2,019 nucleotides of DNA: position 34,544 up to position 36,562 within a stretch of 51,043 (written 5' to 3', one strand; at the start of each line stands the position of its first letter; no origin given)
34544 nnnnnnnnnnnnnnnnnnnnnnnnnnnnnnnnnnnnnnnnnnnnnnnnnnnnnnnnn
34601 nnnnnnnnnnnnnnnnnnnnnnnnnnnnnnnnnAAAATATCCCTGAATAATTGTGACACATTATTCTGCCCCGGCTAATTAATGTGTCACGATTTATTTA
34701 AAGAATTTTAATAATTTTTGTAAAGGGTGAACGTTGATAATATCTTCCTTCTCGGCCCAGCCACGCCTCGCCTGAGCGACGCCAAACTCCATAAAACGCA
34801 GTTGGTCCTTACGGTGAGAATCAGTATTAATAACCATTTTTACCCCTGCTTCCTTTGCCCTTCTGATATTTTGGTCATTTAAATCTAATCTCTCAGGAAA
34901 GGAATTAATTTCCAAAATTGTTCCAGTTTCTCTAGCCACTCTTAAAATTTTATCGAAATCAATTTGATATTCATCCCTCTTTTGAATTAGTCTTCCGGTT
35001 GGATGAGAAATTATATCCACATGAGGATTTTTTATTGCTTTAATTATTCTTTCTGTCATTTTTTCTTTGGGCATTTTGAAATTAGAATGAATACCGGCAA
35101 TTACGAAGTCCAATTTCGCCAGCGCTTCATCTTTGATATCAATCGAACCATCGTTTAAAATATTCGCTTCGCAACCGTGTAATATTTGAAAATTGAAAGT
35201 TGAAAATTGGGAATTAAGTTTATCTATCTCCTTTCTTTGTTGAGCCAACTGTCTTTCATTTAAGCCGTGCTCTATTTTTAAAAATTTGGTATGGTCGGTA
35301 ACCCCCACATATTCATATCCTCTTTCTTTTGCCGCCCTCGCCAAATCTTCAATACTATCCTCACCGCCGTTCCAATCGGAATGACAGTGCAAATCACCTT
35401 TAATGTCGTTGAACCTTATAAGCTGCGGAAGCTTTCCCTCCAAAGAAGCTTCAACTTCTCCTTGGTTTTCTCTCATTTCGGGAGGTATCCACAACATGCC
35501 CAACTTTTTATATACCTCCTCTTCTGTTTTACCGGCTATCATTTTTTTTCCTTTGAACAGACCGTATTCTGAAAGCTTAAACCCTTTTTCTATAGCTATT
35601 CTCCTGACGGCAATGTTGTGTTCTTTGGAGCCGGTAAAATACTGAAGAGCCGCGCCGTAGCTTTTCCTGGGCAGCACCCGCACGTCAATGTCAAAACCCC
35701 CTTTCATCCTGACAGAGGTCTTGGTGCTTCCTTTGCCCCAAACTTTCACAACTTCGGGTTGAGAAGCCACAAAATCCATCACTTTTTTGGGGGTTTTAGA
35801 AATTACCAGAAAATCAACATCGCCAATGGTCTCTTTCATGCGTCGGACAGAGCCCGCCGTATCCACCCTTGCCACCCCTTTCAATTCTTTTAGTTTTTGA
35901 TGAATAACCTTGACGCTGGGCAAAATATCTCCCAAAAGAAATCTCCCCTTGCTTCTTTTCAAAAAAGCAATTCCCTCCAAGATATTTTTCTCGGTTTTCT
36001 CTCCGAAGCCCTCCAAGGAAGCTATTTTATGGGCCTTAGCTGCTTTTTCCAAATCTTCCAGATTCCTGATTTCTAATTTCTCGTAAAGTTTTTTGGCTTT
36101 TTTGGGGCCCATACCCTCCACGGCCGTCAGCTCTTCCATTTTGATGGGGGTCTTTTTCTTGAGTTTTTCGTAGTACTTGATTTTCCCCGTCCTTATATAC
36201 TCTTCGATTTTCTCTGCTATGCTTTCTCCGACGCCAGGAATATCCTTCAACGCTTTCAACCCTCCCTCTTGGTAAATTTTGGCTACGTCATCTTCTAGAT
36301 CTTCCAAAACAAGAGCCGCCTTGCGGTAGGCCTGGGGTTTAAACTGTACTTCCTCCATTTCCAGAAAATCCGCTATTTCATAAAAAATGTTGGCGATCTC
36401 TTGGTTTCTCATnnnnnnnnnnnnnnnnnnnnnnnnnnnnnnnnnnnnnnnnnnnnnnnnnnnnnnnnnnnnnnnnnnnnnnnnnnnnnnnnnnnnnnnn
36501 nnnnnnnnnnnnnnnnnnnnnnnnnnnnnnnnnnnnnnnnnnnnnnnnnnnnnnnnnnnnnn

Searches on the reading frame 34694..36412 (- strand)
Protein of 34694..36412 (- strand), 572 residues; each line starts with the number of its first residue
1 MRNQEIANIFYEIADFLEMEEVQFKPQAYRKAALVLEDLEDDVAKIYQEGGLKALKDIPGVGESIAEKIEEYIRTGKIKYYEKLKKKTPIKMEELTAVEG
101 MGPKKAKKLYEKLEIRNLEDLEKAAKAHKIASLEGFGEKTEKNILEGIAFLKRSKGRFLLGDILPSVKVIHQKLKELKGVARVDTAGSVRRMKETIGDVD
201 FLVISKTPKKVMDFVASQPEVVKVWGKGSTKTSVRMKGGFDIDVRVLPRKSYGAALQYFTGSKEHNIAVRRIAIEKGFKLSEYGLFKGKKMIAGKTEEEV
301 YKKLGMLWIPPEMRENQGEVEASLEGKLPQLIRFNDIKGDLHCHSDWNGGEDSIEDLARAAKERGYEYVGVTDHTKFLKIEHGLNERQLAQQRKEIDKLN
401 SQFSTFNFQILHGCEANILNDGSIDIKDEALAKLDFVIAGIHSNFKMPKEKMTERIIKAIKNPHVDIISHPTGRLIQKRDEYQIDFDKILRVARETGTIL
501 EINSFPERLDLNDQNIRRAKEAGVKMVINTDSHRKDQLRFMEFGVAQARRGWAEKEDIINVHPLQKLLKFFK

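Call 17: search_protein_families(library=pfam, proteins=[window:34694-36412:-])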
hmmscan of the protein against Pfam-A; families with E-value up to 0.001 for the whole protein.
window:34694-36412:- (572 aa): 10 families
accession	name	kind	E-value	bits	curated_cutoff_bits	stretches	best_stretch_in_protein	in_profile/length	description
PF14791.11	DNA_pol_B_thumb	-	1.9e-25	88.9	25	1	255-315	1-63/63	DNA polymerase beta thumb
PF14716.13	HHH_8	-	3.9e-21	75.6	30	1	1-77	1-72/73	Helix-hairpin-helix domain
PF14520.12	HHH_5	-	9e-14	52.1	27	1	93-147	2-54/57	Helix-hairpin-helix domain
PF02811.25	PHP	-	1.7e-12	48.4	26.4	1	340-504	1-163/164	PHP domain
PF00633.29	HHH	-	1.1e-08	34.9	24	1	85-110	3-28/30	Helix-hairpin-helix motif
PF10391.15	DNA_pol_lambd_f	-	1.5e-06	28.4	29.8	1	94-126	2-32/51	Fingers domain of DNA polymerase lambda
PF12836.13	HHH_3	-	4.8e-05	23.8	27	0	53-109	14-60/65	Helix-hairpin-helix motif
PF14792.12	DNA_pol_B_palm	-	9.6e-05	23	25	1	168-209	12-53/113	DNA polymerase beta palm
PF12826.13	HHH_2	-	0.00018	22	27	0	52-77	34-59/64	Helix-hairpin-helix motif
PF11731.14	Cdd1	-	0.00035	21.2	25.5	0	51-92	4-41/86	Pathogenicity locus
